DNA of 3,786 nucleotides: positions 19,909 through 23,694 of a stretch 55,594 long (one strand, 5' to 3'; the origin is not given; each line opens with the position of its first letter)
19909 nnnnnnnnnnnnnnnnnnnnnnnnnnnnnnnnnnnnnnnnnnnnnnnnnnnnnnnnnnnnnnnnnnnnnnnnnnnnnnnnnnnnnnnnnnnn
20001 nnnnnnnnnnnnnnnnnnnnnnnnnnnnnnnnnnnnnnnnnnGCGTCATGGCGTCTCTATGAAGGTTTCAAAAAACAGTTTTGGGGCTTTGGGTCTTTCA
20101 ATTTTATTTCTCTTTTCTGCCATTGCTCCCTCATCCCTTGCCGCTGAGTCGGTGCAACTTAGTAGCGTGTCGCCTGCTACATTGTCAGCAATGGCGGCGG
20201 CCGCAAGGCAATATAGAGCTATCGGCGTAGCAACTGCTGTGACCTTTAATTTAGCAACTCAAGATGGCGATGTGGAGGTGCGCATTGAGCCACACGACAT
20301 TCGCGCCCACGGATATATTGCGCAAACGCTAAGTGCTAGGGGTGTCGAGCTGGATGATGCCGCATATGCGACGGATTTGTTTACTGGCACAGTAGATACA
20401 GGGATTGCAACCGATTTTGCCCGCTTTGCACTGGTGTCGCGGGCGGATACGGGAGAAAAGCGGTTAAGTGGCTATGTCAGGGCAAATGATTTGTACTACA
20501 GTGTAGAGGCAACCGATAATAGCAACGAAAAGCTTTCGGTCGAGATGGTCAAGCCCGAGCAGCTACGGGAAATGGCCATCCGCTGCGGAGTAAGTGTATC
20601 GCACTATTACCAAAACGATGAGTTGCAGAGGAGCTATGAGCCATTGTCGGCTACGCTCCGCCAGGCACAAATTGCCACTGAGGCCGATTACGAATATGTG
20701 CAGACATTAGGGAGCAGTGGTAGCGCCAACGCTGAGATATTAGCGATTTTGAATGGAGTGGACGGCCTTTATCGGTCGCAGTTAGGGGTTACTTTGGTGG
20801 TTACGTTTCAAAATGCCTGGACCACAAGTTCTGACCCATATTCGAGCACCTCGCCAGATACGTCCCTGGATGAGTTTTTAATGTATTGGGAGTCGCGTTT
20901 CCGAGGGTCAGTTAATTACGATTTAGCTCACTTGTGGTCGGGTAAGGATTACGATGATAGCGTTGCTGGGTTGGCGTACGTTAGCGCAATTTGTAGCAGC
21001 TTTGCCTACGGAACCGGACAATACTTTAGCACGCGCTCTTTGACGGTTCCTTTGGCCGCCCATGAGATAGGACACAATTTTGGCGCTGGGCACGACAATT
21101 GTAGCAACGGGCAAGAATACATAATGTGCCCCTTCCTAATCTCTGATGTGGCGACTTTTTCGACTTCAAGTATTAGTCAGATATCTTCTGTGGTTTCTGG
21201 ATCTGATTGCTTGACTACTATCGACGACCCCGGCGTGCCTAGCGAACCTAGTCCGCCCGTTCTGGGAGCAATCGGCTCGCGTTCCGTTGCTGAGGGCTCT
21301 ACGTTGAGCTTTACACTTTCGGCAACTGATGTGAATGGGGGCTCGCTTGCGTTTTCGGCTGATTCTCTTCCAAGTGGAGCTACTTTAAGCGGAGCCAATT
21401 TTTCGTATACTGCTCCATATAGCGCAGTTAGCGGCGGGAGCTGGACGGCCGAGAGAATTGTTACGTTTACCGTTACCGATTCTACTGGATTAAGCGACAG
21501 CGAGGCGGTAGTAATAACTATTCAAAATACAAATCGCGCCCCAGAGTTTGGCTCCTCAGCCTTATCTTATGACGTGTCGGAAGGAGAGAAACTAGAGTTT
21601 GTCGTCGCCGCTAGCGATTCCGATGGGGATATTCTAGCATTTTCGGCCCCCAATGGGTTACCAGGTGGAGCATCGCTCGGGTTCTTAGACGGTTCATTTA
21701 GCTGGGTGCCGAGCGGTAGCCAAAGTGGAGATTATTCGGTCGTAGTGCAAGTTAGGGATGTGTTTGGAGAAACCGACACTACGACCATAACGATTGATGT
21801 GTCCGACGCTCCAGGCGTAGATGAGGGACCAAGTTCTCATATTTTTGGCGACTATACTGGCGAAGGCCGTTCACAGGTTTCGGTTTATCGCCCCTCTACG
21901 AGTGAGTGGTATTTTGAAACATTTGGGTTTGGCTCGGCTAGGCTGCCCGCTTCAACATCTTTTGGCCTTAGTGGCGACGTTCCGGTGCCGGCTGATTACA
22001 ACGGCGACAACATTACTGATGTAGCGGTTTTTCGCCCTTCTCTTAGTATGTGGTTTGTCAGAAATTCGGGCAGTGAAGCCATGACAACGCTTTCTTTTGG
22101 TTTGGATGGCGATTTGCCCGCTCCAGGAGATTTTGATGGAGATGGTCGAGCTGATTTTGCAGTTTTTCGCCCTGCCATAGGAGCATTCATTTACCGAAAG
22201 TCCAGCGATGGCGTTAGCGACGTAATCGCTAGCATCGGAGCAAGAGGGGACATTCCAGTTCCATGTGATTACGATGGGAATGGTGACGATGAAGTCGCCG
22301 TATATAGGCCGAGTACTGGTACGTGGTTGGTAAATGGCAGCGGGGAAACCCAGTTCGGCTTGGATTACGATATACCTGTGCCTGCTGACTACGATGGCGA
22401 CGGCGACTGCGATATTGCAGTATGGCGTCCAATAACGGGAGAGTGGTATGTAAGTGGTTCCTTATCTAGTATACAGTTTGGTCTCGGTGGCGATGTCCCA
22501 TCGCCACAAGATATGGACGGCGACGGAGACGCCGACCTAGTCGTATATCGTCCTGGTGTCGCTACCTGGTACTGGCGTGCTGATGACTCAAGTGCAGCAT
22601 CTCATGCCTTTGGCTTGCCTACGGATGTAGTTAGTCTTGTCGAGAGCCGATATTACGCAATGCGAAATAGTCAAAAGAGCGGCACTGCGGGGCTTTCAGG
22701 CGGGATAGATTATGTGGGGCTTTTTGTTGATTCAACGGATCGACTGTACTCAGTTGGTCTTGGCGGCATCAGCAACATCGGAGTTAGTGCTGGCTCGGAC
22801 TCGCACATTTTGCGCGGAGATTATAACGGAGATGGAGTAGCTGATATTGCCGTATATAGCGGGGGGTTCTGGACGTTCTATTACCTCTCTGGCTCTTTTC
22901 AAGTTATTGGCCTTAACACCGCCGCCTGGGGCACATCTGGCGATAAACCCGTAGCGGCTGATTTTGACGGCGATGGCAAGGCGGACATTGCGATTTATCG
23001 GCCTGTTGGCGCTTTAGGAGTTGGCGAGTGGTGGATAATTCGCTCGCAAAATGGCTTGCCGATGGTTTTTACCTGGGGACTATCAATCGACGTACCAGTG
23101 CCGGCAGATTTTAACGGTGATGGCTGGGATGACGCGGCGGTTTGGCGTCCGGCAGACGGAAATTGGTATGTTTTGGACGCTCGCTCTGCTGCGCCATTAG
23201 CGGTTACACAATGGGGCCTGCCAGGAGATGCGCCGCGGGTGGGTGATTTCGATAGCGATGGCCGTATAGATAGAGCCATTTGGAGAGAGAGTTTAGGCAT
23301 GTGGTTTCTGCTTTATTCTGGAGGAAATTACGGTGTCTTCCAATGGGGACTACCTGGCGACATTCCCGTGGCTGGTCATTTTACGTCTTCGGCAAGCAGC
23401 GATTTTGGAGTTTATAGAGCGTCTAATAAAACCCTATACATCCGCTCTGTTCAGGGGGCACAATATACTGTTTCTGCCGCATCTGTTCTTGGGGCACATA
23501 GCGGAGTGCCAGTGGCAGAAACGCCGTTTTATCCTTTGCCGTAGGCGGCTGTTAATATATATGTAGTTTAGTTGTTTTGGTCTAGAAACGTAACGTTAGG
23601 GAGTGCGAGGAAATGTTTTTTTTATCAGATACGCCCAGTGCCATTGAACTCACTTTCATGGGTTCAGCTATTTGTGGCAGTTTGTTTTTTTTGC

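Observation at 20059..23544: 1161-aa secreted reprolysin-like metalloprotease fused to cadherin-like domains and eleven FG-GAP repeats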

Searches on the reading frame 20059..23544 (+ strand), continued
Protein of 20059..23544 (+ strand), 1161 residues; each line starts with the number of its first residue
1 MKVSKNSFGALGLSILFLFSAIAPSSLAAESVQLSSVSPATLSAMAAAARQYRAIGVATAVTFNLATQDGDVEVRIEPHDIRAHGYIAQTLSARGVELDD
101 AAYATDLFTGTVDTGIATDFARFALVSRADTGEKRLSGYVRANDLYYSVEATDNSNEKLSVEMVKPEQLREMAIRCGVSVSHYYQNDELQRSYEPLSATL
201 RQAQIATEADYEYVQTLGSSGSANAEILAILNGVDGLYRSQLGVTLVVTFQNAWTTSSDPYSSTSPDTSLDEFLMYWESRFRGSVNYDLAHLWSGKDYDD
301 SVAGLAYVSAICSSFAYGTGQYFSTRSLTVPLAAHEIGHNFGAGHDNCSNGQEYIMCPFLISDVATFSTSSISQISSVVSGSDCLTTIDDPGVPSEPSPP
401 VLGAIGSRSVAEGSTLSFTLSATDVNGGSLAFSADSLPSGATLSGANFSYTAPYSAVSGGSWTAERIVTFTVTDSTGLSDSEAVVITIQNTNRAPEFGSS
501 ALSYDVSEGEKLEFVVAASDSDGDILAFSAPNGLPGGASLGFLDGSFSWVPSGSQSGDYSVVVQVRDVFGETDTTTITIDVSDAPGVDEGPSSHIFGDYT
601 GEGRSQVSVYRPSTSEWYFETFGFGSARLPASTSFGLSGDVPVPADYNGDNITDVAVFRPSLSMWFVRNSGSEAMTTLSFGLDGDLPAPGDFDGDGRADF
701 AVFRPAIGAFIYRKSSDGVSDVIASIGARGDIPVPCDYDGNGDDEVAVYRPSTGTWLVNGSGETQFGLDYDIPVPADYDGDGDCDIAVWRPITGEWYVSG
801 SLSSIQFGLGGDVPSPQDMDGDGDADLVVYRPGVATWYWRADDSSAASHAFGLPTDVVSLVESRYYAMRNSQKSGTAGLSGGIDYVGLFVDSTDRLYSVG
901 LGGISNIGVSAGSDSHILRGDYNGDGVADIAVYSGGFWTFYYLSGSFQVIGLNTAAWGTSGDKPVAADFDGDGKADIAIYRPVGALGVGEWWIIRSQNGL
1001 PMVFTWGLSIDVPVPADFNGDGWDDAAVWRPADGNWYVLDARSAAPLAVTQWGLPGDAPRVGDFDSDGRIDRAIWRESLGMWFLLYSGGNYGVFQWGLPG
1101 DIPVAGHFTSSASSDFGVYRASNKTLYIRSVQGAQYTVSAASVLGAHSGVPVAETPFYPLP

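Call 51: search_protein_families(library=pfam, proteins=[P0153, P0165, P0169, P0170, P0159, P0177, P0254, P0134], max_evalue=0.0001)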
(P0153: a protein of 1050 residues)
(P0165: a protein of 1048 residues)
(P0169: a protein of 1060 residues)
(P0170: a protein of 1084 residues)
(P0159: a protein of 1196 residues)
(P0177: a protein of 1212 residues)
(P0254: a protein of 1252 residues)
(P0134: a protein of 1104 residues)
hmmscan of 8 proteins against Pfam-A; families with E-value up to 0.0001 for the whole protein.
P0153 (1050 aa): 10 families
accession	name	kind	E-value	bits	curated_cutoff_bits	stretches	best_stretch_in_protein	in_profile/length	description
PF01421.25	Reprolysin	-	1.1e-24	88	20.8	1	200-382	13-198/200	Reprolysin (M12B) family zinc metalloprotease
PF13688.12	Reprolysin_5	-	5.2e-24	86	27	1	189-361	3-196/196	Metallo-peptidase family M12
PF13517.12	FG-GAP_3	-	4.9e-19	69.1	26.9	1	537-593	1-61/61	FG-GAP-like repeat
PF05345.18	He_PIG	-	7e-19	68.5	24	1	390-476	1-96/96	Putative Ig domain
PF13582.12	Reprolysin_3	-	3e-18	66.9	22.4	1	213-336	2-123/123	Metallo-peptidase family M12B Reprolysin-like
PF13583.11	Reprolysin_4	-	9.2e-18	65.1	22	1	191-377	5-200/203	Metallo-peptidase family M12B Reprolysin-like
PF13574.12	Reprolysin_2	-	1.3e-17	64.8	27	1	211-372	4-193/195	Metallo-peptidase family M12B Reprolysin-like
PF01839.29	FG-GAP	-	2.7e-16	59.5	22.1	1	575-611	2-34/37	FG-GAP repeat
PF17963.7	Big_9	-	7.7e-12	46.4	23.6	1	388-473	1-88/89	Bacterial Ig domain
PF17892.7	Cadherin_5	-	1.9e-05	24.8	26.5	1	388-475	2-97/98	Cadherin-like domain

P0165 (1048 aa): 9 families
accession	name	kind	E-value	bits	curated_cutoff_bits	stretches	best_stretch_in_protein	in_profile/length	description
PF13688.12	Reprolysin_5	-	1.4e-21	78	27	1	191-340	5-164/196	Metallo-peptidase family M12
PF13582.12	Reprolysin_3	-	7e-18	65.8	22.4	1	213-333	2-123/123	Metallo-peptidase family M12B Reprolysin-like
PF13574.12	Reprolysin_2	-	1.6e-13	51.4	27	1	211-365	4-189/195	Metallo-peptidase family M12B Reprolysin-like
PF01421.25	Reprolysin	-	2e-13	51.3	20.8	1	210-369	23-188/200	Reprolysin (M12B) family zinc metalloprotease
PF13583.11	Reprolysin_4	-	7.5e-13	49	22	1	192-365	6-181/203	Metallo-peptidase family M12B Reprolysin-like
PF05345.18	He_PIG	-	2.8e-11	44.1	24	1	392-471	9-95/96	Putative Ig domain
PF13517.12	FG-GAP_3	-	9.4e-09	36.2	26.9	0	949-984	1-37/61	FG-GAP-like repeat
PF17963.7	Big_9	-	2e-08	35.4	23.6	1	383-470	1-89/89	Bacterial Ig domain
PF01839.29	FG-GAP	-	1.4e-07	31.7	22.1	0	620-642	1-23/37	FG-GAP repeat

P0169 (1060 aa): 9 families
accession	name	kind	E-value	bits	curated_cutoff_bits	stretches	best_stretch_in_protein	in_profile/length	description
PF01839.29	FG-GAP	-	3.7e-22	78.2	22.1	0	865-886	7-27/37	FG-GAP repeat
PF13517.12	FG-GAP_3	-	1.5e-21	77.2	26.9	3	544-600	1-61/61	FG-GAP-like repeat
PF13688.12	Reprolysin_5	-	4.9e-18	66.5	27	1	187-371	2-196/196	Metallo-peptidase family M12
PF13582.12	Reprolysin_3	-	1.9e-17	64.4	22.4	1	214-338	3-123/123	Metallo-peptidase family M12B Reprolysin-like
PF01421.25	Reprolysin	-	4.5e-16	59.9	20.8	1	190-383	3-189/200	Reprolysin (M12B) family zinc metalloprotease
PF13574.12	Reprolysin_2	-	2.5e-13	50.8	27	1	210-379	3-190/195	Metallo-peptidase family M12B Reprolysin-like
PF05345.18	He_PIG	-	4.9e-11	43.4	24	1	397-483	2-96/96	Putative Ig domain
PF13583.11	Reprolysin_4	-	5.3e-10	39.7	22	1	188-381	3-194/203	Metallo-peptidase family M12B Reprolysin-like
PF17963.7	Big_9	-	1.7e-09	38.8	23.6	1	396-481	3-89/89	Bacterial Ig domain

P0170 (1084 aa): 9 families
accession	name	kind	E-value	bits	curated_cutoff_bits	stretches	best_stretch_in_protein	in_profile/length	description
PF13517.12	FG-GAP_3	-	3e-22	79.4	26.9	3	941-996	1-59/61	FG-GAP-like repeat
PF01839.29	FG-GAP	-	6.1e-18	64.7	22.1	0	887-906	6-25/37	FG-GAP repeat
PF13582.12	Reprolysin_3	-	2.3e-17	64.1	22.4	1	238-374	3-123/123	Metallo-peptidase family M12B Reprolysin-like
PF13574.12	Reprolysin_2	-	1.6e-15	58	27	1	235-381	4-147/195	Metallo-peptidase family M12B Reprolysin-like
PF13688.12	Reprolysin_5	-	2.3e-15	57.8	27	1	215-379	5-163/196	Metallo-peptidase family M12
PF13583.11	Reprolysin_4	-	7.8e-15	55.5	22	1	215-385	5-163/203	Metallo-peptidase family M12B Reprolysin-like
PF01421.25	Reprolysin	-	4.1e-10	40.4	20.8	1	224-417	13-197/200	Reprolysin (M12B) family zinc metalloprotease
PF05345.18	He_PIG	-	4.2e-10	40.4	24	1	439-511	16-96/96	Putative Ig domain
PF17963.7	Big_9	-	2.1e-05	25.7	23.6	1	436-509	13-89/89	Bacterial Ig domain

P0159 (1196 aa): 10 families
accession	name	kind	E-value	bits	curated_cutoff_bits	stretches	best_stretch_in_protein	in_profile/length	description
PF01839.29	FG-GAP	-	5.4e-25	87.3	22.1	0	729-752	2-25/37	FG-GAP repeat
PF13517.12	FG-GAP_3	-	1.3e-23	83.8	26.9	3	1053-1110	1-61/61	FG-GAP-like repeat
PF13688.12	Reprolysin_5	-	7.2e-18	66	27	1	226-370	7-163/196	Metallo-peptidase family M12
PF13582.12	Reprolysin_3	-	8.3e-17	62.3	22.4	1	244-365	2-123/123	Metallo-peptidase family M12B Reprolysin-like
PF01421.25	Reprolysin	-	9.5e-17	62.1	20.8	1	229-400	11-190/200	Reprolysin (M12B) family zinc metalloprotease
PF05345.18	He_PIG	-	4.8e-11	43.4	24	1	543-628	2-95/96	Putative Ig domain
PF17963.7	Big_9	-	5.6e-11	43.6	23.6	2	446-534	1-88/89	Bacterial Ig domain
PF13583.11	Reprolysin_4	-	2.9e-10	40.6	22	1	225-371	6-158/203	Metallo-peptidase family M12B Reprolysin-like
PF13574.12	Reprolysin_2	-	1e-08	35.7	27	1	241-371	3-147/195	Metallo-peptidase family M12B Reprolysin-like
PF12256.14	TcdB_toxin_midN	-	2e-07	31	24.8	0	1084-1119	18-54/181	Insecticide toxin TcdB middle/N-terminal region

P0177 (1212 aa): 9 families
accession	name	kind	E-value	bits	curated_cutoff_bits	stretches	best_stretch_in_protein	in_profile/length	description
PF13688.12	Reprolysin_5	-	1.4e-25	91.2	27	1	204-392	3-189/196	Metallo-peptidase family M12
PF13582.12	Reprolysin_3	-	2.2e-22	80.3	22.4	1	229-349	3-123/123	Metallo-peptidase family M12B Reprolysin-like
PF13583.11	Reprolysin_4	-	1.8e-20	73.9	22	1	202-353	1-156/203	Metallo-peptidase family M12B Reprolysin-like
PF01421.25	Reprolysin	-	2.1e-17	64.2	20.8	1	212-384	9-190/200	Reprolysin (M12B) family zinc metalloprotease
PF13517.12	FG-GAP_3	-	2.3e-15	57.4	26.9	1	1075-1132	1-61/61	FG-GAP-like repeat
PF01839.29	FG-GAP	-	1.4e-13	50.8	22.1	0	1114-1130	2-18/37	FG-GAP repeat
PF13574.12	Reprolysin_2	-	6.1e-13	49.5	27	1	225-385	3-168/195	Metallo-peptidase family M12B Reprolysin-like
PF17963.7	Big_9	-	7.3e-13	49.7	23.6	2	395-484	1-88/89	Bacterial Ig domain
PF05345.18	He_PIG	-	2e-09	38.2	24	1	509-577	19-94/96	Putative Ig domain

P0254 (1252 aa): 5 families
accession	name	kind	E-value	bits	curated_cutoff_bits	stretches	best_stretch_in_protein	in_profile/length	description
PF05345.18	He_PIG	-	6.8e-57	190.4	24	4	460-543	3-96/96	Putative Ig domain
PF13517.12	FG-GAP_3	-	9.4e-57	189.9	26.9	6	746-804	1-61/61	FG-GAP-like repeat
PF01839.29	FG-GAP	-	7.3e-56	185.7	22.1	0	1041-1061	4-24/37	FG-GAP repeat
PF17963.7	Big_9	-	6.5e-12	46.6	23.6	2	68-147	1-82/89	Bacterial Ig domain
PF00801.26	PKD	-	1.7e-05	25.1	23.5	0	464-532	5-70/80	PKD domain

P0134 (1104 aa): 11 families
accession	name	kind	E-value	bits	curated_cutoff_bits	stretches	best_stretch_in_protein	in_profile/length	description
PF13688.12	Reprolysin_5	-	2.3e-24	87.1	27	1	147-308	1-172/196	Metallo-peptidase family M12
PF13582.12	Reprolysin_3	-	4.6e-22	79.3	22.4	1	173-294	2-123/123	Metallo-peptidase family M12B Reprolysin-like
PF13517.12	FG-GAP_3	-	5.2e-18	65.8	26.9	2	965-1022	1-61/61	FG-GAP-like repeat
PF13583.11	Reprolysin_4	-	6.5e-18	65.6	22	1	147-300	1-158/203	Metallo-peptidase family M12B Reprolysin-like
PF01421.25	Reprolysin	-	1.4e-16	61.5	20.8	1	160-329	13-190/200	Reprolysin (M12B) family zinc metalloprotease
PF05345.18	He_PIG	-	7.4e-15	55.6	24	1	444-530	1-95/96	Putative Ig domain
PF17963.7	Big_9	-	1.2e-14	55.3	23.6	2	442-528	1-88/89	Bacterial Ig domain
PF01839.29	FG-GAP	-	2.5e-13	50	22.1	0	914-933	7-26/37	FG-GAP repeat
PF13574.12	Reprolysin_2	-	5.6e-12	46.4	27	1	170-298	3-146/195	Metallo-peptidase family M12B Reprolysin-like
PF17892.7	Cadherin_5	-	3.4e-08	33.6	26.5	1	441-530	1-97/98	Cadherin-like domain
PF17803.7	Cadherin_4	-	3.3e-05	24.7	25.1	1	433-492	2-64/71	Bacterial cadherin-like domain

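Call 59: find_related_loci(query=A1, collection=genome_contigs, flank=6000)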
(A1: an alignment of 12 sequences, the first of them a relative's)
Query A1 (1161 aa) in genome_contigs; peptide patterns used: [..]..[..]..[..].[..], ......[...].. (x = any residue, [..] = any of these).
600 stretches matched a pattern (row limit reached: there are more); 140 encode a relative of the query (tblastn E <= 1e-3); the best 80 are kept; 80 distinct loci.
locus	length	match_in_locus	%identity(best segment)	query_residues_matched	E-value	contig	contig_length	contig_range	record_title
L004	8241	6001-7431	36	594-1152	5e-82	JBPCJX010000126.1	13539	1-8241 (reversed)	MAG: Bryobacteraceae bacterium isolate TH_ant_mag_37 S1Ck127_7249406_flag_0_multi_9.9040_len_13539, whole genome shotgun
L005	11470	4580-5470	45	598-1153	9e-58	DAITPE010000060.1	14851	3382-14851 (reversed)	MAG TPA_asm: Pyrinomonadaceae bacterium isolate CTOTU26050 NODE_476_length_14851_cov_3.607867, whole genome shotgun sequ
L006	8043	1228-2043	42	595-1138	4e-58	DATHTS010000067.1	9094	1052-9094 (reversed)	MAG TPA_asm: Pyrinomonadaceae bacterium isolate SMAG_U16086 k141_1281649, whole genome shotgun sequence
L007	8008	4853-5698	45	595-1161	7e-57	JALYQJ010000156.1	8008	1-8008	MAG: Acidobacteriota bacterium isolate MDV bin60 SD1454-56_k127_244532, whole genome shotgun sequence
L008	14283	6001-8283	28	182-1138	2e-55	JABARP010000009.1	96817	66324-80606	MAG: Pyrinomonadaceae bacterium isolate Bin_6R c_000000001005, whole genome shotgun sequence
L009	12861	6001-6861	46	595-1137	2e-55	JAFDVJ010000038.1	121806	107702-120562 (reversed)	MAG: Acidobacteria bacterium isolate SZAS-13 ACID-KAN-6__38__length-121806, whole genome shotgun sequence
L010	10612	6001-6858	42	595-1152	7e-55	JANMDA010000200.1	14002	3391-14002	MAG: Chloracidobacterium sp. isolate OTE_75_metabat_215 OTE_75_k141_2390088, whole genome shotgun sequence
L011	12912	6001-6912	45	597-1128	6e-55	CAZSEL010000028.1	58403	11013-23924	MAG TPA_asm: uncultured Chloracidobacterium sp. isolate SRP136066_co1_94 genome assembly, contig: NODE_326_length_58403_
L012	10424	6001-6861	45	571-1152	1e-54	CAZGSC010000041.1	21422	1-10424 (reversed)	MAG TPA_asm: uncultured Chloracidobacterium sp. isolate SRP173033_co1_341 genome assembly, contig: NODE_4182_length_2142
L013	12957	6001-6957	46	591-1139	8e-54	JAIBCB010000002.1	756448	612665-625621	MAG: Pyrinomonadaceae bacterium isolate SSF31 NODE_23_length_756448_cov_61.848468, whole genome shotgun sequence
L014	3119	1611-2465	42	595-1153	4e-54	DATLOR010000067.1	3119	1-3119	MAG TPA_asm: Pyrinomonadaceae bacterium isolate SMAG_U13831 k141_2786982, whole genome shotgun sequence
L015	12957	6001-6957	40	547-1153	3e-53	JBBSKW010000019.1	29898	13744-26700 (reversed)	MAG: Pyrinomonadales bacterium isolate metawrap_LS4_31 metawrap_LS4_31_K_106930_L_29898_cov_12.5039, whole genome shotgu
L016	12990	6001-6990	42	597-1153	6e-53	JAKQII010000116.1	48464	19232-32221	MAG: Acidobacteriota bacterium isolate USDE_metabat.86_sub k141_286004, whole genome shotgun sequence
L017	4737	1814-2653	44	590-1151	9e-52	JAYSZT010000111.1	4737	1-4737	MAG: Acidobacteriota bacterium isolate GFS_13688 GFS_13688_110, whole genome shotgun sequence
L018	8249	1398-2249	43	591-1152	1e-51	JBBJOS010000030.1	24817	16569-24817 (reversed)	MAG: Pyrinomonadaceae bacterium isolate RDP_SRG_07 MBC-RDOWN_F0-S0_757, whole genome shotgun sequence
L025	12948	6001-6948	37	557-1161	2e-50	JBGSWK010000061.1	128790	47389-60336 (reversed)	MAG: Pyrinomonadaceae bacterium isolate JTS-AC48 k141_595068, whole genome shotgun sequence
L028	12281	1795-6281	42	589-1161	2e-50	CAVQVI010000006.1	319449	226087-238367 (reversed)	MAG: uncultured Acidobacteriota bacterium isolate MFD10007.bin.2.204 genome assembly, contig: contig_13316, whole genome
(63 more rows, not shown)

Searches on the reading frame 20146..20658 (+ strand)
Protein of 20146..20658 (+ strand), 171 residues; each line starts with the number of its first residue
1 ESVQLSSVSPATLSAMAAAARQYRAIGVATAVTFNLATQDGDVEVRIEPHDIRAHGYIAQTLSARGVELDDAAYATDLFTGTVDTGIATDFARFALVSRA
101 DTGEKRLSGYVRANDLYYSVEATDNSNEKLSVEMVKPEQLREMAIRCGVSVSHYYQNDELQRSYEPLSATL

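Call 65: search_protein_families(library=pfam, proteins=[window:20146-20658:+], max_evalue=10)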
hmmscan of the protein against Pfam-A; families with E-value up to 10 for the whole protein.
window:20146-20658:+ (171 aa): 0 families

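Call 66: search_solved_structures(query=window:20146-20658:+, max_evalue=10)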
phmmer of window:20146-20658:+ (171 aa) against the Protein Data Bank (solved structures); distinct sequences matched with E-value up to 10: 0.
